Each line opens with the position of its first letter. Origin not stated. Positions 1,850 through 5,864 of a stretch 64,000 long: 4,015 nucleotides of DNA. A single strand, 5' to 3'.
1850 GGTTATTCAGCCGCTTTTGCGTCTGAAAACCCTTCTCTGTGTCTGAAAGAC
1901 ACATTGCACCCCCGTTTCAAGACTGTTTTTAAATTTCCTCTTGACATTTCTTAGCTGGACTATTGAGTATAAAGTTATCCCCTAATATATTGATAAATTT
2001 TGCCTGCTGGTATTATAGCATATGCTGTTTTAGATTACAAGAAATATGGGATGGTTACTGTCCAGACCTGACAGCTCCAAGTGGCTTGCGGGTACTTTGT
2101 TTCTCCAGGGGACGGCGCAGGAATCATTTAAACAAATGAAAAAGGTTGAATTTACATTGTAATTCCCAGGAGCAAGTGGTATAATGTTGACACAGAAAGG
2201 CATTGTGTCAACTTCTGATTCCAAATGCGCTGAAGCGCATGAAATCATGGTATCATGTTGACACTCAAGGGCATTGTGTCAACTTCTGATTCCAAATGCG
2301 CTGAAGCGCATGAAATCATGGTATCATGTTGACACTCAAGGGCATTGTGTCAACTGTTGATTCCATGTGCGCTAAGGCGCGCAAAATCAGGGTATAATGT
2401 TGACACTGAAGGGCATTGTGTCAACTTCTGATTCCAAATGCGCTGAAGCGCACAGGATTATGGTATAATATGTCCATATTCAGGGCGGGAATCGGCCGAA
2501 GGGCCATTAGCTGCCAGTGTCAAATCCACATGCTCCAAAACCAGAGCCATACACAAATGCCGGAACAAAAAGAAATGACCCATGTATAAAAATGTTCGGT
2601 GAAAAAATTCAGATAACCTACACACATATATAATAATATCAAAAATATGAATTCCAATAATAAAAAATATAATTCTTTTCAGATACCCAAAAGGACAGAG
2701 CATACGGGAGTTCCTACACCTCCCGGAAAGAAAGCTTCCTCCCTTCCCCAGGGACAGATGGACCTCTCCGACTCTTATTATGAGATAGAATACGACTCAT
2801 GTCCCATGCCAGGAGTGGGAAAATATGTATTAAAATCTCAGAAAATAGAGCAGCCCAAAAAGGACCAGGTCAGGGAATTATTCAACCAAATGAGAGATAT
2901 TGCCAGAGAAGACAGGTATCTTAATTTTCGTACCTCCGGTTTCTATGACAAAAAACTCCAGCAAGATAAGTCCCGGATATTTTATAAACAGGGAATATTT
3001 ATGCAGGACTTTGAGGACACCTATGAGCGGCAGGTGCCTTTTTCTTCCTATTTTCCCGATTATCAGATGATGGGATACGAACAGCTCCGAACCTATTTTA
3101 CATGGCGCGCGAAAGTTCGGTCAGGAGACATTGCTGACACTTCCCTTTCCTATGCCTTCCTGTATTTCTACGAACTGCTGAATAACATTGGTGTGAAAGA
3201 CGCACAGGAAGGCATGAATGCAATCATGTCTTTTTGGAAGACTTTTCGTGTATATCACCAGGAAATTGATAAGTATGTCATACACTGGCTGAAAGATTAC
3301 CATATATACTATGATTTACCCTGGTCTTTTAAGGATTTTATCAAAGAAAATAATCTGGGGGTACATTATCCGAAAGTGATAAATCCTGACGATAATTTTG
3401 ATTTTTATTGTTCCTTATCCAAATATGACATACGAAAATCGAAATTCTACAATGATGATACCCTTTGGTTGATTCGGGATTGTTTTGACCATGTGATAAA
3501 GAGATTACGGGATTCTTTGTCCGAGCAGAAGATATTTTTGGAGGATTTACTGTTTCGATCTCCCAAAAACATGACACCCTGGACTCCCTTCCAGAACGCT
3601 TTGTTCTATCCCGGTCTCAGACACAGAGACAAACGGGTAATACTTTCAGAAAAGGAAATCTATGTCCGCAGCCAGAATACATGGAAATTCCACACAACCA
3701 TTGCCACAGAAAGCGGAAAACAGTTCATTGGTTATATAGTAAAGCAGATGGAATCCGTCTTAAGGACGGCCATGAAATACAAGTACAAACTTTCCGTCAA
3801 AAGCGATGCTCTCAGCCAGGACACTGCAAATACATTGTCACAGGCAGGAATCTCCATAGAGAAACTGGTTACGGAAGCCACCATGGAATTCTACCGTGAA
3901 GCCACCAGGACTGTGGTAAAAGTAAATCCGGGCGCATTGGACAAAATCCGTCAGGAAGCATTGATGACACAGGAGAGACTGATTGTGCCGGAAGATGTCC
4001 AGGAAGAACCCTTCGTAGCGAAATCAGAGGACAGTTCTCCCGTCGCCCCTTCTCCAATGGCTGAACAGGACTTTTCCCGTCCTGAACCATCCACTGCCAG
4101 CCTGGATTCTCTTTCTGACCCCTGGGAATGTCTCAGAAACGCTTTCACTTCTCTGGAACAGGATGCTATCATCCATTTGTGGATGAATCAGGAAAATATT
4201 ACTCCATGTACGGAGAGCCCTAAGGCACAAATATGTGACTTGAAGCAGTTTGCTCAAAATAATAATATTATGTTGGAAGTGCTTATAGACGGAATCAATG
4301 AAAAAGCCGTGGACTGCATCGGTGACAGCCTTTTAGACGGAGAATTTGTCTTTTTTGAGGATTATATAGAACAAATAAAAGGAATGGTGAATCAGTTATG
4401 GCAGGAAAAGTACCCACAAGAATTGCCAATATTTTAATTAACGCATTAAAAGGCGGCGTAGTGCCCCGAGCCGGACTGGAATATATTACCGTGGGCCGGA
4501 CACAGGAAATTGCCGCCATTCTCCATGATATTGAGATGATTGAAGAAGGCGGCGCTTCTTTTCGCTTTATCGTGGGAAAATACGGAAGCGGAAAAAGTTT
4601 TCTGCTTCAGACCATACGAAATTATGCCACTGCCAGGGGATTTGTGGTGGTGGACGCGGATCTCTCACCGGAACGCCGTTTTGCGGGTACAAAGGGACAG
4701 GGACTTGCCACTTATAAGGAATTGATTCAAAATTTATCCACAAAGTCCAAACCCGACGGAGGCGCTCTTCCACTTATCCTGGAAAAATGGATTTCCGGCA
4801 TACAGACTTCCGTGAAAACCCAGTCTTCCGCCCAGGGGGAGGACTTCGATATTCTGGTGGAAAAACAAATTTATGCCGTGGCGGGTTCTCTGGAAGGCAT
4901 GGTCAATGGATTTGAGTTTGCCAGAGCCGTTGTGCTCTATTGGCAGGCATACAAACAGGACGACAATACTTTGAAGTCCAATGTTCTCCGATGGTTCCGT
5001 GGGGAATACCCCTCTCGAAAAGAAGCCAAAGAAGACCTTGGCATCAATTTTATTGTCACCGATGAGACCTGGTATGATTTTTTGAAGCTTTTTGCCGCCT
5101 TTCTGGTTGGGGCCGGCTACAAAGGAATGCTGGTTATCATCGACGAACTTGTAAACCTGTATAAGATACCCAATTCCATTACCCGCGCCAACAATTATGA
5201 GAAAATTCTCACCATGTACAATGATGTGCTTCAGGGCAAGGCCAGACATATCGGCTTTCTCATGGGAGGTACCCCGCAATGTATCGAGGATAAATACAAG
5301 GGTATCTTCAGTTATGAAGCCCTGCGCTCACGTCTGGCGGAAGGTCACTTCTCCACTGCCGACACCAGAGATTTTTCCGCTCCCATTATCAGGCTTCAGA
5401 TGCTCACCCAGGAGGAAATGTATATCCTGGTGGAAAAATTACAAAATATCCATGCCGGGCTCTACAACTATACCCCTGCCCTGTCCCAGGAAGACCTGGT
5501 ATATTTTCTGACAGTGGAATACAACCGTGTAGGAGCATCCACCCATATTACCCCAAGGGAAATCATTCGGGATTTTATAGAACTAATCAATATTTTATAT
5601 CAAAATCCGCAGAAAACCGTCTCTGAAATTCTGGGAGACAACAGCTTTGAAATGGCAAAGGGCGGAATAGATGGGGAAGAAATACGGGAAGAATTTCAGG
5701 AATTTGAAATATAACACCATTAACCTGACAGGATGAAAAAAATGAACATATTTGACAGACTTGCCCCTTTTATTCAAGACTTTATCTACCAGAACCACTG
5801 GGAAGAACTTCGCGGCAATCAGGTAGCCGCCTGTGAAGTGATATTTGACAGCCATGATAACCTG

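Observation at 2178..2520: Four exact-period 71-bp structured units ending in TGnTATAAT, aimed at the Shango-like operon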

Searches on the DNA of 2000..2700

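Call 9: search_rna_families(source=window, start=2000, end=2700, threshold=evalue, max_evalue=10)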
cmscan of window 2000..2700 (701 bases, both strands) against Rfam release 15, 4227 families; matches with E-value up to 10: 1.
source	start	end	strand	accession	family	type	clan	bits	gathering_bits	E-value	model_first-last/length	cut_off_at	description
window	2112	2233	+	RF00313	snoZ173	Gene; snRNA; snoRNA; CD-box;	-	17.9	70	2.1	1-107/107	no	Small nucleolar RNA Z173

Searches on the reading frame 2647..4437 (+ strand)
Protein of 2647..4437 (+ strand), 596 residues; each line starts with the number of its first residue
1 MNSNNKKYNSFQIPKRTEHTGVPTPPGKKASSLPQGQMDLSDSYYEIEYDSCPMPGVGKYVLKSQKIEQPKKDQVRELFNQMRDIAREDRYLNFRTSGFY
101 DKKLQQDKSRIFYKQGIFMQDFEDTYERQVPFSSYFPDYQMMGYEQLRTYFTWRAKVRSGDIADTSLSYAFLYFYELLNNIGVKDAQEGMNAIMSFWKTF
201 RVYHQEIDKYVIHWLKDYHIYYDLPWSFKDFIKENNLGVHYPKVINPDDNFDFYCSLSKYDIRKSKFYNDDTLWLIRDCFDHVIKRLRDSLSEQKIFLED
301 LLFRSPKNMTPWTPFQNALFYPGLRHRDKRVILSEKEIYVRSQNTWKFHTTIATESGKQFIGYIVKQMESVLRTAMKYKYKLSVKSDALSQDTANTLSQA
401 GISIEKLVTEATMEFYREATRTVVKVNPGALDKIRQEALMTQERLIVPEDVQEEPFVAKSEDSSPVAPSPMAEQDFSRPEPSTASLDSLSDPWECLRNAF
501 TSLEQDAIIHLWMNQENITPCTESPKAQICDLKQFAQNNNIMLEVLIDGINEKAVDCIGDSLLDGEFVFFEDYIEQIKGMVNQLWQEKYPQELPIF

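Call 47: search_protein_families(library=pfam, proteins=[window:2647-4437:+])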
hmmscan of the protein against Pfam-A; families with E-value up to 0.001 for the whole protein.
window:2647-4437:+ (596 aa): 2 families
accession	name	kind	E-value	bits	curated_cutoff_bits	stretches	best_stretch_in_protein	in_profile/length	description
PF13208.11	TerB_N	-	2.4e-30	106.3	25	1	100-239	28-152/207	TerB N-terminal domain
PF15615.11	TerB_C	-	4.9e-08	33.8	26.3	1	411-577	4-147/148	TerB-C domain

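Call 48: search_protein_families(library=padloc, proteins=[window:2647-4437:+])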
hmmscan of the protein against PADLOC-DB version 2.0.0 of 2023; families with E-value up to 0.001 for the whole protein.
window:2647-4437:+ (596 aa): 1 family
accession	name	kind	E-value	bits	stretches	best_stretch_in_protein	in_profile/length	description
PDLC03958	SngA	-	2.3e-65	220.2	1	72-580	64-526/528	-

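Call 49: find_encoding_contigs(protein=window:2647-4437:+, flank=3000, max_places=10)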
Protein window:2647-4437:+ (596 aa): 2 contigs read that carry it; 2 places shown.
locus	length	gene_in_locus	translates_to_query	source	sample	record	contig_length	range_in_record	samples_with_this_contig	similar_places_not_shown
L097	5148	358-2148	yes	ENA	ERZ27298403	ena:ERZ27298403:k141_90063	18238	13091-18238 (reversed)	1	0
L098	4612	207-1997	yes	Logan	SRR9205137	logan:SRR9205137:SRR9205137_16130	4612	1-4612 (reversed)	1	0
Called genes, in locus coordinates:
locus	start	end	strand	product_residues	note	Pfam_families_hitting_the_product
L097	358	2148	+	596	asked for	PF13208:TerB_N, PF15615:TerB_C (weak)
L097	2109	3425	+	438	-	PF10923:BrxC_BrxD, PF13191:AAA_16 (weak)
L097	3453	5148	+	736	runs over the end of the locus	PF04851:ResIII (weak), PF00270:DEAD, PF00271:Helicase_C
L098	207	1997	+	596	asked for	PF13208:TerB_N, PF15615:TerB_C (weak)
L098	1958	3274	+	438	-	PF10923:BrxC_BrxD, PF13191:AAA_16 (weak)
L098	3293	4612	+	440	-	?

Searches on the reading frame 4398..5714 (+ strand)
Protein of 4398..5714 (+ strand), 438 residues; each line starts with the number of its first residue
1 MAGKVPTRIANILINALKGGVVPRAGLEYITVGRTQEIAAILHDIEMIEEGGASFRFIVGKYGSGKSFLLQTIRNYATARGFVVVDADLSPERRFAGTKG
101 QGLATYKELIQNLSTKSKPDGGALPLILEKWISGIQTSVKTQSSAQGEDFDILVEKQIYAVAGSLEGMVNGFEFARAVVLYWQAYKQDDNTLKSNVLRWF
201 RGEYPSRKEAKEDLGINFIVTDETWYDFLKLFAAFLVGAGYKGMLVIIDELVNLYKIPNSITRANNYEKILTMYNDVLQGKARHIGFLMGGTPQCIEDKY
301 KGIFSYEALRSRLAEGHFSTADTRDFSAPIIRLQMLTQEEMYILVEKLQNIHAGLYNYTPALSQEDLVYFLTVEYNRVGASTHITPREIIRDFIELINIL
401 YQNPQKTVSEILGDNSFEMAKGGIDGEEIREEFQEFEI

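Call 47: search_protein_families(library=pfam, proteins=[window:4398-5714:+])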
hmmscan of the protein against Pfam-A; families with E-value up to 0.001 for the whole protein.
window:4398-5714:+ (438 aa): 3 families
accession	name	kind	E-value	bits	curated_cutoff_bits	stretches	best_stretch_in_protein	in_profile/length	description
PF10923.14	BrxC_BrxD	-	6.6e-160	533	22.2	1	5-413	1-411/414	BREX system ATP-binding protein BrxC/D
PF13191.12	AAA_16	-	3.3e-08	34.7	32.6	1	32-116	3-85/167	AAA ATPase domain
PF13401.12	AAA_22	-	0.00085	20.1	27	0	52-86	4-40/130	AAA domain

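Call 48: search_protein_families(library=padloc, proteins=[window:4398-5714:+])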
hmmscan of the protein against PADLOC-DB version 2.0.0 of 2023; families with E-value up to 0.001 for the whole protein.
window:4398-5714:+ (438 aa): 2 families
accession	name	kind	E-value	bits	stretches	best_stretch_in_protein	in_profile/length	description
PDLC03959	SngB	-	2.3e-182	604.9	1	4-436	5-437/439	-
PDLC02494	BrxD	-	3.5e-43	146.4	1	8-402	7-400/440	BrxD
